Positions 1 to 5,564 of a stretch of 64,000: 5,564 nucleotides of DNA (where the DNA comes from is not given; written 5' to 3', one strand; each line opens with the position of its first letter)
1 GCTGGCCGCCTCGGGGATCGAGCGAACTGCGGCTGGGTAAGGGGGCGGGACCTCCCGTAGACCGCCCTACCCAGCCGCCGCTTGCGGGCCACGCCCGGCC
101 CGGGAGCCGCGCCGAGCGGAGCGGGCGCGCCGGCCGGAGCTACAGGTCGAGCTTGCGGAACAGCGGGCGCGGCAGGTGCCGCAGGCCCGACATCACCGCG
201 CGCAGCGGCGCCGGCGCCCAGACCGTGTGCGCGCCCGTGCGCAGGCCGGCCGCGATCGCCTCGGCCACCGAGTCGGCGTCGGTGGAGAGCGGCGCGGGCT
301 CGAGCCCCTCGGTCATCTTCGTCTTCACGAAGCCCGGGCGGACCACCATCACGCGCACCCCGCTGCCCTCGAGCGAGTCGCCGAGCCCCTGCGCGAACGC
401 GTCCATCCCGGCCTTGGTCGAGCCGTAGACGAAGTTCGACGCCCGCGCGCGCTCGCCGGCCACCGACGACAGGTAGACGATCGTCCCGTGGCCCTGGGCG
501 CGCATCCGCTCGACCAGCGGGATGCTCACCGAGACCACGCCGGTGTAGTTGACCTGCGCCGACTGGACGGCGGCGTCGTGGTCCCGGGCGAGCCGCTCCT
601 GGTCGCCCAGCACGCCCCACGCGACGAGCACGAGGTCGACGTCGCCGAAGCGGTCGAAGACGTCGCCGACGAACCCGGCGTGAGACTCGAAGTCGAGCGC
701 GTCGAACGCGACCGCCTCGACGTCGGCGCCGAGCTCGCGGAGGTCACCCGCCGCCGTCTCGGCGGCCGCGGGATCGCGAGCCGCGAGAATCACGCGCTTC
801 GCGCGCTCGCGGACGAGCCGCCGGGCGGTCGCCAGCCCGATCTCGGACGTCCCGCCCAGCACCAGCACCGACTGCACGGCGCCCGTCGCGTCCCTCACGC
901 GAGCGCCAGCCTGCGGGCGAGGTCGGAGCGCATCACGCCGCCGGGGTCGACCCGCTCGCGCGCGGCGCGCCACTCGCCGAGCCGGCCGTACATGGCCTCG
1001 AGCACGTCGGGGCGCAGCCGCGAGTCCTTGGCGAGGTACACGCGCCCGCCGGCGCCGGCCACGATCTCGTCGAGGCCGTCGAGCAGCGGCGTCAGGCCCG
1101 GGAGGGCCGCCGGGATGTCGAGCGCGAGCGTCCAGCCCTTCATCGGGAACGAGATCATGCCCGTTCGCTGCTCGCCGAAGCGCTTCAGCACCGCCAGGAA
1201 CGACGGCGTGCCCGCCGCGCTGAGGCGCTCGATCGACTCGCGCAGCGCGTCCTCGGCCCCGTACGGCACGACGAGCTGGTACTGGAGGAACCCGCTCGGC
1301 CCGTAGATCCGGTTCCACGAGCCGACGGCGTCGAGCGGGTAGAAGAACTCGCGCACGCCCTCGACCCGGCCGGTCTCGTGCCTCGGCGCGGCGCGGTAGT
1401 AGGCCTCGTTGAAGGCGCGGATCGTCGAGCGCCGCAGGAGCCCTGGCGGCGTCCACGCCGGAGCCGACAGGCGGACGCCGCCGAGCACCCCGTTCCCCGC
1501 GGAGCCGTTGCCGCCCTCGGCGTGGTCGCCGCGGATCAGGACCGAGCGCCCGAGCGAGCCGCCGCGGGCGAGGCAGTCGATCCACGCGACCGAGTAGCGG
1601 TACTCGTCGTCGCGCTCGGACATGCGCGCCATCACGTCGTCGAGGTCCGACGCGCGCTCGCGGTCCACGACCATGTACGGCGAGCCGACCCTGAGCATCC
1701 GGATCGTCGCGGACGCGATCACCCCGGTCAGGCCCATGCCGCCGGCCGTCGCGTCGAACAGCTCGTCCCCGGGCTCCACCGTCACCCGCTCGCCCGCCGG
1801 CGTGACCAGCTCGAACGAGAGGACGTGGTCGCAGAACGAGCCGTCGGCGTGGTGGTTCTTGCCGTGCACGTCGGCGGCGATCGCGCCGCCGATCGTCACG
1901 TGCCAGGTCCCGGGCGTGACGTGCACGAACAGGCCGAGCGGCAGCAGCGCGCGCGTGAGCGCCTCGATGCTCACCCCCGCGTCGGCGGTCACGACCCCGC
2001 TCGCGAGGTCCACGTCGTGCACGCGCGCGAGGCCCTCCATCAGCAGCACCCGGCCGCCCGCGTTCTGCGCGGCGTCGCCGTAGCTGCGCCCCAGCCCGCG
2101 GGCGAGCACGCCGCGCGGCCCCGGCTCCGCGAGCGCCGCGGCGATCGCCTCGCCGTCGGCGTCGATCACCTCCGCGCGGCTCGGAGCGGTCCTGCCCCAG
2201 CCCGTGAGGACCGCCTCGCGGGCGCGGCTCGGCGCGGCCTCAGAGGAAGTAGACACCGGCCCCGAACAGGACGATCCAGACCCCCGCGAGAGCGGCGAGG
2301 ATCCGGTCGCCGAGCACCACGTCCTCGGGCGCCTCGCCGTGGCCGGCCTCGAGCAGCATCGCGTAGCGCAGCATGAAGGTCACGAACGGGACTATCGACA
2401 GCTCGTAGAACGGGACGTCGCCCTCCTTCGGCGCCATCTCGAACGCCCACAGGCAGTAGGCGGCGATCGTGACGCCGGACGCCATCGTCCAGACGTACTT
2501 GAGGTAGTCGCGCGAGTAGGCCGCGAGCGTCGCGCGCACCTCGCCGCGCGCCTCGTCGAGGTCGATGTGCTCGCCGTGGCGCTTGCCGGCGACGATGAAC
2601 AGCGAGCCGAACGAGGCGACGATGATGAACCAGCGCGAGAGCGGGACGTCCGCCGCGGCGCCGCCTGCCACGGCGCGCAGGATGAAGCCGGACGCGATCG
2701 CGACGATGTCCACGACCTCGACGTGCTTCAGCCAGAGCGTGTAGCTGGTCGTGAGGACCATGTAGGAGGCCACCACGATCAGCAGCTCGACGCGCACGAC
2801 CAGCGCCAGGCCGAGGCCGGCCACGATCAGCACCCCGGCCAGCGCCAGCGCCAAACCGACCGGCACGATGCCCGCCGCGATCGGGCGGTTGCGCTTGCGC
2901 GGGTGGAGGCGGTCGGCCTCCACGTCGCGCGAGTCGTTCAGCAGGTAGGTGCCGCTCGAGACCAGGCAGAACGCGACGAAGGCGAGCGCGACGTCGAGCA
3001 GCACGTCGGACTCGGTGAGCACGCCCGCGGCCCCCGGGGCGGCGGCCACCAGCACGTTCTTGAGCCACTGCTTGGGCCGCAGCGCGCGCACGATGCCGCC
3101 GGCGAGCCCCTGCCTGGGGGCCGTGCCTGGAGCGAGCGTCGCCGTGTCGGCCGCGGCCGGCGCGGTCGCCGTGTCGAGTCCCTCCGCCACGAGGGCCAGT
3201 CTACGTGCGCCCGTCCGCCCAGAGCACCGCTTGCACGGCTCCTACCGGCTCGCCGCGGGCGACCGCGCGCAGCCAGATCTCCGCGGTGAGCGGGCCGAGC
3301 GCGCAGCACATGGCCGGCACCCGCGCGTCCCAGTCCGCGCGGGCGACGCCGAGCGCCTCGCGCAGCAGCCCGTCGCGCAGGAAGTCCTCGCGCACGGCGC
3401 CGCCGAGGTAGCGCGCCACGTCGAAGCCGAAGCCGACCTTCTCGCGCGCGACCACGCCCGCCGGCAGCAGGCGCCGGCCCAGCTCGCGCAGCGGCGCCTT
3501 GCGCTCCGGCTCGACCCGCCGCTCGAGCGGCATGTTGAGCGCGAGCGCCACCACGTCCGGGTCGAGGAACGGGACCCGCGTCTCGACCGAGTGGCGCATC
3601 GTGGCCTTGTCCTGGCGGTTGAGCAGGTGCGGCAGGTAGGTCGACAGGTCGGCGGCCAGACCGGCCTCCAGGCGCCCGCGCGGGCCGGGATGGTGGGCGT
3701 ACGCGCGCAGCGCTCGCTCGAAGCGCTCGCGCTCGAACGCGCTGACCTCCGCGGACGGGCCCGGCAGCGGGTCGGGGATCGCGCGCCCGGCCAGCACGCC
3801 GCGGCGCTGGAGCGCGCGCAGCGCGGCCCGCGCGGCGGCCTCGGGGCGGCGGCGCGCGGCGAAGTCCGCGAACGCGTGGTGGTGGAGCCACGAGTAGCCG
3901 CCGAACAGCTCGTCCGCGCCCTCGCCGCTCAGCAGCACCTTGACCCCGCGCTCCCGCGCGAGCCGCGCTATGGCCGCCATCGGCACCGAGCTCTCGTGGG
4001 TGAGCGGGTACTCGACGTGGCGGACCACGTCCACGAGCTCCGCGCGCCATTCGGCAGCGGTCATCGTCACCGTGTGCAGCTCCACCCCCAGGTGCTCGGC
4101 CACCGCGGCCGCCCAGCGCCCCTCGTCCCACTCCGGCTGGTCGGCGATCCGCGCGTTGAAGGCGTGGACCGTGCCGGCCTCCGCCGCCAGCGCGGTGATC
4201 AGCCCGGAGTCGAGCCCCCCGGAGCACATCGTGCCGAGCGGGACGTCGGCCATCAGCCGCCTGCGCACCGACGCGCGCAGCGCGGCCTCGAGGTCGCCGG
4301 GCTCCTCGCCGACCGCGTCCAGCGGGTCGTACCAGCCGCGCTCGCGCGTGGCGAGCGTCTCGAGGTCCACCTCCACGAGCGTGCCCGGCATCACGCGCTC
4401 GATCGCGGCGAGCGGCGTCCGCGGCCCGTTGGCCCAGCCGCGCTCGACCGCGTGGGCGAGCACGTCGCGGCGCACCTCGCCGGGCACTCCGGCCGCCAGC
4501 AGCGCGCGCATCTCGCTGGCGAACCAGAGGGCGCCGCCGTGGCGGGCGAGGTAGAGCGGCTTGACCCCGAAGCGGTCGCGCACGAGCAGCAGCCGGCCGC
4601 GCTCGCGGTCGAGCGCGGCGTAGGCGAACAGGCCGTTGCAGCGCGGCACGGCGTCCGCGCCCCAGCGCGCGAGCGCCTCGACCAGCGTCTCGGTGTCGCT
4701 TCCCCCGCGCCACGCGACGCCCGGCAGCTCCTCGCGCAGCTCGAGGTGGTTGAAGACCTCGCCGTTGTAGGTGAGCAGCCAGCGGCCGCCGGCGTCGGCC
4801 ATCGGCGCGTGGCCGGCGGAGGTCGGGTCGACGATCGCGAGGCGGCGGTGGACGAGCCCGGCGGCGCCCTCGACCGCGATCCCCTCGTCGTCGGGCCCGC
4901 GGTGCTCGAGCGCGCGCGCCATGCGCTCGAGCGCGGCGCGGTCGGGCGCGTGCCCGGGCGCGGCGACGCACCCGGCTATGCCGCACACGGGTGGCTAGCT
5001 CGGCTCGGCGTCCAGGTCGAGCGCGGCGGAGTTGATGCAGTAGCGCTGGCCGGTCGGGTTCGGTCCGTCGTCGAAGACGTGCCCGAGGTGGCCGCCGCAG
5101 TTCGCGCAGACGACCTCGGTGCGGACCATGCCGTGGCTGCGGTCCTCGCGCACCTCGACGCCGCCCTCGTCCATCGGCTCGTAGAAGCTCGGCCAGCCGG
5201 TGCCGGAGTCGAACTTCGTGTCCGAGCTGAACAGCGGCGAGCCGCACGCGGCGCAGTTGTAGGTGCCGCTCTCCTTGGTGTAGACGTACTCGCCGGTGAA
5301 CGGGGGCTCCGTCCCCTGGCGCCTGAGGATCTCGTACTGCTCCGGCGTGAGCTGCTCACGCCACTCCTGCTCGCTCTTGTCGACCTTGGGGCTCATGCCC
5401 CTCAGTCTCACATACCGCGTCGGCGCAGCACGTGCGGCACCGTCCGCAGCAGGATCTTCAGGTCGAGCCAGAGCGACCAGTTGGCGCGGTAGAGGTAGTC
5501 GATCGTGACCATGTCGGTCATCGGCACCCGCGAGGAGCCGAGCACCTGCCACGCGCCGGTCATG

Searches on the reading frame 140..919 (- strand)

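Call 84: search_protein_families(library=pfam, proteins=[window:140-919:-], max_evalue=0.001)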
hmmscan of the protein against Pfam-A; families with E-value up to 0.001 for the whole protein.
window:140-919:- (259 aa): 5 families
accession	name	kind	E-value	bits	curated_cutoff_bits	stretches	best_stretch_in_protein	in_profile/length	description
PF00106.31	adh_short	-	3.8e-37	128.1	26.6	1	17-207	2-191/195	short chain dehydrogenase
PF13561.12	adh_short_C2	-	5.7e-25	88.7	27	1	25-208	6-186/236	Enoyl-(Acyl carrier protein) reductase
PF08659.16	KR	-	1e-13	52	22.6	1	18-178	3-162/180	KR domain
PF13460.12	NAD_binding_10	-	0.00038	20.8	27.2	1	22-209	1-157/184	NAD(P)H-binding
PF01370.27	Epimerase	-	0.00048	20.1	20.9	1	18-159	1-124/240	NAD dependent epimerase/dehydratase family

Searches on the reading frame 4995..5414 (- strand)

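Call 84: search_protein_families(library=pfam, proteins=[window:4995-5414:-], max_evalue=0.001)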
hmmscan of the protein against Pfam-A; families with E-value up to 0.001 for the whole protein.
window:4995-5414:- (139 aa): 2 families
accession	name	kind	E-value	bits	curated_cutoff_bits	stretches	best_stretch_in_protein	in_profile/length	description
PF01641.26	SelR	-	2.1e-53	179.6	24.9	1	22-134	1-114/116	SelR domain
PF24046.1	At4g08330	-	7.7e-05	23.2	27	0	97-121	75-99/129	At4g08330 beta-tent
